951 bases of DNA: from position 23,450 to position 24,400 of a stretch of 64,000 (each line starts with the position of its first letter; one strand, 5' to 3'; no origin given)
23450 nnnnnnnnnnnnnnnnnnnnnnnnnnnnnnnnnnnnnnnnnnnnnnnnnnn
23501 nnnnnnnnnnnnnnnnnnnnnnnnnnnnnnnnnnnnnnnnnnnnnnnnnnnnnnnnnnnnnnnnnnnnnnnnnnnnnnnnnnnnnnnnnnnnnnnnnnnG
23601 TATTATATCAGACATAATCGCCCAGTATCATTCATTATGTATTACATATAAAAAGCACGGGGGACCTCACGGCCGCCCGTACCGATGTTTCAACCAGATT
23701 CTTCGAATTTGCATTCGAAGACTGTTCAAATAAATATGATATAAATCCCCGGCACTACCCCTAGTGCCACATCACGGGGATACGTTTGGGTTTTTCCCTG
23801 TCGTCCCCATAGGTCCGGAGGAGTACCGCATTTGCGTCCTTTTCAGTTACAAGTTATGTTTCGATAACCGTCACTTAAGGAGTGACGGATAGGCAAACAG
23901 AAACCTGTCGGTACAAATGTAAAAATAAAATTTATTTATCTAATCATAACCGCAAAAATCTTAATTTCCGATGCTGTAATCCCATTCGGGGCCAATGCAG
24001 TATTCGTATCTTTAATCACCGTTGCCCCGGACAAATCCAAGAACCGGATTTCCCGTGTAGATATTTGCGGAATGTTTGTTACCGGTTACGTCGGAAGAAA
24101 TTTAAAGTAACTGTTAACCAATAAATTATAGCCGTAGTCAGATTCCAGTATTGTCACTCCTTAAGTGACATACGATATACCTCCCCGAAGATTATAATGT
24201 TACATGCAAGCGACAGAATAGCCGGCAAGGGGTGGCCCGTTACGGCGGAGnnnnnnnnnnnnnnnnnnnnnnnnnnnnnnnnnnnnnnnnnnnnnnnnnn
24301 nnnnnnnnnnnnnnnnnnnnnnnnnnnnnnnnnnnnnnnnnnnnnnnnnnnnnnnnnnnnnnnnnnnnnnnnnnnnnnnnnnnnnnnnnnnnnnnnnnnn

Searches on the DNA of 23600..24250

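Call 31: search_rna_families(source=window, start=23600, end=24250, threshold=evalue, max_evalue=10)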
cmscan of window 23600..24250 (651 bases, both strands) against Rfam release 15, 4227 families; matches with E-value up to 10: 3.
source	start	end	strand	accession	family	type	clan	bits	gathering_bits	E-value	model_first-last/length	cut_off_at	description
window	23831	23956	+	RF02973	Enterococcus-1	Gene; sRNA;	-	17.6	71.4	0.55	1-152/152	no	Enterococcus-1 RNA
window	23890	23953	-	RF01218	snR41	Gene; snRNA; snoRNA; CD-box;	CL00068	16.7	50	9.4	1-111/111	no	Small nucleolar RNA snR41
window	23648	23746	+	RF01808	MicX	Gene; sRNA;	-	15.9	75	0.56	1-194/194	no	MicX Vibrio cholerae sRNA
